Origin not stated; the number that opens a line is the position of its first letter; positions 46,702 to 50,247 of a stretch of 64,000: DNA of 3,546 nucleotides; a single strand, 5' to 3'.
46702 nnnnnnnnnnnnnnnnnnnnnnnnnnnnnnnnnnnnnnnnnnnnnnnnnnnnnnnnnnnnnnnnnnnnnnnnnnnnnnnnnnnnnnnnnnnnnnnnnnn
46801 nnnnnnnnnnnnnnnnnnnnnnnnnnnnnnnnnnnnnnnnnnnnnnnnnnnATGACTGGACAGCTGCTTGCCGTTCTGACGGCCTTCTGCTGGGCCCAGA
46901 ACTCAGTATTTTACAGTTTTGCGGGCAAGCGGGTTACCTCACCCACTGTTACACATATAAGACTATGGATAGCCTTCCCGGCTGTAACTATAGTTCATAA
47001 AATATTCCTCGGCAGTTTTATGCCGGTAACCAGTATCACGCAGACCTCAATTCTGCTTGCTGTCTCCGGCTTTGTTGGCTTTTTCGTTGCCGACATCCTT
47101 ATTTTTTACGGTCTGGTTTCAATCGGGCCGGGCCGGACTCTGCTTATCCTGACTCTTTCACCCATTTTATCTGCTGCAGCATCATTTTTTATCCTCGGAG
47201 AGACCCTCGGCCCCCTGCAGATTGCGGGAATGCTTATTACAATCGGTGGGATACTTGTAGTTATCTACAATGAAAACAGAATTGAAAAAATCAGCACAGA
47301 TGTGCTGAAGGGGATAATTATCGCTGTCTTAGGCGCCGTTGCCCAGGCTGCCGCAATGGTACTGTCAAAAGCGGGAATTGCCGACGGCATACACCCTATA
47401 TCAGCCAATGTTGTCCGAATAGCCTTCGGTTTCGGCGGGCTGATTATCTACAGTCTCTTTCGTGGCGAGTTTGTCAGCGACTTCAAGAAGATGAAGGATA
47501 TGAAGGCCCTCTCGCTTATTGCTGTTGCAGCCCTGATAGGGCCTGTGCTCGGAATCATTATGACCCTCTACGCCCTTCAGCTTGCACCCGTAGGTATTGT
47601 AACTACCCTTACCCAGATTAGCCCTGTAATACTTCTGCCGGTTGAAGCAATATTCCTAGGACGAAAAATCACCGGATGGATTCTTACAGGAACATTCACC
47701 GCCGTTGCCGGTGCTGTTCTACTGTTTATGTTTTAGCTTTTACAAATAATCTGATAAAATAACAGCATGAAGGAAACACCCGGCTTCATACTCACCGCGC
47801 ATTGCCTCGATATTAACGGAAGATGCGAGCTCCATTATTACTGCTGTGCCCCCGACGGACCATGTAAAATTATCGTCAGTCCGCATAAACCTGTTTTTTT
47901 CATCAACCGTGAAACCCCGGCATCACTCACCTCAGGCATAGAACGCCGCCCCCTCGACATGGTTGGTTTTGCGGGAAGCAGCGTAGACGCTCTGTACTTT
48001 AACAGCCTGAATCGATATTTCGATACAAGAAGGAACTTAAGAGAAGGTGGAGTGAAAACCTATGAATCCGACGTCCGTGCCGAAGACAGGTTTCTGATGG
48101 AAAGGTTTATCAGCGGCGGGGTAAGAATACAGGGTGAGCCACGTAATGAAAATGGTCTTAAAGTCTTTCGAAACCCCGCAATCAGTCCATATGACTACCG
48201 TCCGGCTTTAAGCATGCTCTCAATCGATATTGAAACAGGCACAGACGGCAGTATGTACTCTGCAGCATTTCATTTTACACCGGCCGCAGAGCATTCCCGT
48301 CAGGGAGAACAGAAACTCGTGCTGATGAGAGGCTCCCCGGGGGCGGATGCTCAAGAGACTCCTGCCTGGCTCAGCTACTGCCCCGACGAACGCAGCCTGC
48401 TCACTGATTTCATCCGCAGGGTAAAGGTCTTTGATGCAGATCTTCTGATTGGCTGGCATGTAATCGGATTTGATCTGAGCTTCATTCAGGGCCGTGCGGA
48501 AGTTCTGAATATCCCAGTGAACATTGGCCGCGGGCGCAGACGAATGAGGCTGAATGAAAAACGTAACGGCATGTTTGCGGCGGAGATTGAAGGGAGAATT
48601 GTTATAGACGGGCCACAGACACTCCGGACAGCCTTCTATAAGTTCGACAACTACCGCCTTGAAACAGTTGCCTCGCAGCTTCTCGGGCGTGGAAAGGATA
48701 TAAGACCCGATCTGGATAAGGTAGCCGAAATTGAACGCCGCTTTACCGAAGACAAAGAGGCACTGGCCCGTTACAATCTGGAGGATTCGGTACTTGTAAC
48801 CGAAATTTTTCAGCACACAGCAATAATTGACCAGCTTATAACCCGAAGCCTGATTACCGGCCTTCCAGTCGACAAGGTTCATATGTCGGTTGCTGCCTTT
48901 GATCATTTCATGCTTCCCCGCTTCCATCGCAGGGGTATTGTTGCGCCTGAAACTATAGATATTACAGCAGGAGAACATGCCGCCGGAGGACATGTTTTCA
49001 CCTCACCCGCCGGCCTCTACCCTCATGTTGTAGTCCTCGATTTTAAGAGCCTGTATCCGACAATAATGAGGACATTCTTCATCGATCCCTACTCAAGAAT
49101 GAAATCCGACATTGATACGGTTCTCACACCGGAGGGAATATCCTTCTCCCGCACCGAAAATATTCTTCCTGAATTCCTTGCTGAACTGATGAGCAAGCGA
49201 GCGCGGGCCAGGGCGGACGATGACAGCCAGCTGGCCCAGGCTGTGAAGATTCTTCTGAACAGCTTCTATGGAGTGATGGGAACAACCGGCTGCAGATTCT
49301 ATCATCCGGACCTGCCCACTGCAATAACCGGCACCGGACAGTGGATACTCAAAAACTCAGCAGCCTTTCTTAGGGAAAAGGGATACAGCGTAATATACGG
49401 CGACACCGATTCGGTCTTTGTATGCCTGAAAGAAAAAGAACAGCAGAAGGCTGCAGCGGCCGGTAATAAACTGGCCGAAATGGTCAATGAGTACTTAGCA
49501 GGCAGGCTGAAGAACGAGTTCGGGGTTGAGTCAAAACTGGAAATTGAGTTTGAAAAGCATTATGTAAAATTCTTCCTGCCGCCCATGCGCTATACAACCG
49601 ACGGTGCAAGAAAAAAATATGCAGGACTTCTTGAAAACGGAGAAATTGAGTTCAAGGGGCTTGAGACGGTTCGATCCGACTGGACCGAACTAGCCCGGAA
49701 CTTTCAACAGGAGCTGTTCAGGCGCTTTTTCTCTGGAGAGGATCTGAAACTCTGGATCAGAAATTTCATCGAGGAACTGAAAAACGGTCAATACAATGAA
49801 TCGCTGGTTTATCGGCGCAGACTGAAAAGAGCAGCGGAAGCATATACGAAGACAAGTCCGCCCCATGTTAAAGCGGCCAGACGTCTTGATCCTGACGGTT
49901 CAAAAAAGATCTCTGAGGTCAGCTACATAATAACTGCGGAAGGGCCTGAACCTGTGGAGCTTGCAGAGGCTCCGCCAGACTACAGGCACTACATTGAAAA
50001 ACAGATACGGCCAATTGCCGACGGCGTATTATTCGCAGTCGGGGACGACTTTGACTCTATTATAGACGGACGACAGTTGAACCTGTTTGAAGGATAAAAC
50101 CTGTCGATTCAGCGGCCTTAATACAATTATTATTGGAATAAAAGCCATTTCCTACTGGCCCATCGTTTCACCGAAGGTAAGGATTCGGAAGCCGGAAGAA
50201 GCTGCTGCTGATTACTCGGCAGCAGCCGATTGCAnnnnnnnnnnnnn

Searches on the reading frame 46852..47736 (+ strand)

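Call 60: search_protein_families(library=pfam, proteins=[window:46852-47736:+], max_evalue=0.00001)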
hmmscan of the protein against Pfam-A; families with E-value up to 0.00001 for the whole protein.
window:46852-47736:+ (294 aa): 1 family
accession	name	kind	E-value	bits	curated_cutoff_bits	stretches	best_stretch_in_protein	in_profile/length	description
PF00892.27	EamA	-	1.6e-33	116.3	28.2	2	2-138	2-134/135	EamA-like transporter family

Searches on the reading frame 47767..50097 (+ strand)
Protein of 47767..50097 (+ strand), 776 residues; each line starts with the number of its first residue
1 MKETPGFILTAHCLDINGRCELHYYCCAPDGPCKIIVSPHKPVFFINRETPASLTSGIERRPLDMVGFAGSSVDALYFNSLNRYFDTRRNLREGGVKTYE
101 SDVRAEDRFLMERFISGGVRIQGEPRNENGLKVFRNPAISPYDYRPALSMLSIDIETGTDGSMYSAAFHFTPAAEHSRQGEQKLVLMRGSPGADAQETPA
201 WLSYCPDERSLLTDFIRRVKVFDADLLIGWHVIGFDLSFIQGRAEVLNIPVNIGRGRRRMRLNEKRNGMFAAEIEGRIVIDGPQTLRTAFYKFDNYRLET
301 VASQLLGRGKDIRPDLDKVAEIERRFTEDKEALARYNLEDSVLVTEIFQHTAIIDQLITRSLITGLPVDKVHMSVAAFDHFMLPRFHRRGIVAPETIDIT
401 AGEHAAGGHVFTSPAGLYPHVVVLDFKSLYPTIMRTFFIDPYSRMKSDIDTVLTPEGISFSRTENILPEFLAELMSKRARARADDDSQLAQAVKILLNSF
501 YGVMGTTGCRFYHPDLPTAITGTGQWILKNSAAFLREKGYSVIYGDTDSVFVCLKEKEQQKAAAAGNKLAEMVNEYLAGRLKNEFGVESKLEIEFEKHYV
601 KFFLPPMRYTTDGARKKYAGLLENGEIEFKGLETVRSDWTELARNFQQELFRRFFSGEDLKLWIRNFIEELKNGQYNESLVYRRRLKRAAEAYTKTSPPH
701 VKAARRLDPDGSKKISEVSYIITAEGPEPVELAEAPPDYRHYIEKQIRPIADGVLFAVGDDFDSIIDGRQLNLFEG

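Call 60: search_protein_families(library=pfam, proteins=[window:47767-50097:+], max_evalue=0.00001)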
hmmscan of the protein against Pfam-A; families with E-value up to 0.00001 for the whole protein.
window:47767-50097:+ (776 aa): 3 families
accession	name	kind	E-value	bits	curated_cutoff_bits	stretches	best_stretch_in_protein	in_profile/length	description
PF00136.26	DNA_pol_B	-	3.5e-40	138.6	23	1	381-736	18-423/453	DNA polymerase family B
PF03104.25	DNA_pol_B_exo1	-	5.8e-13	49.2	23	1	97-301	2-242/242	DNA polymerase family B, exonuclease domain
PF03175.18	DNA_pol_B_2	-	1.1e-06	28.3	25.8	0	456-506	338-388/468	DNA polymerase type B, organellar and viral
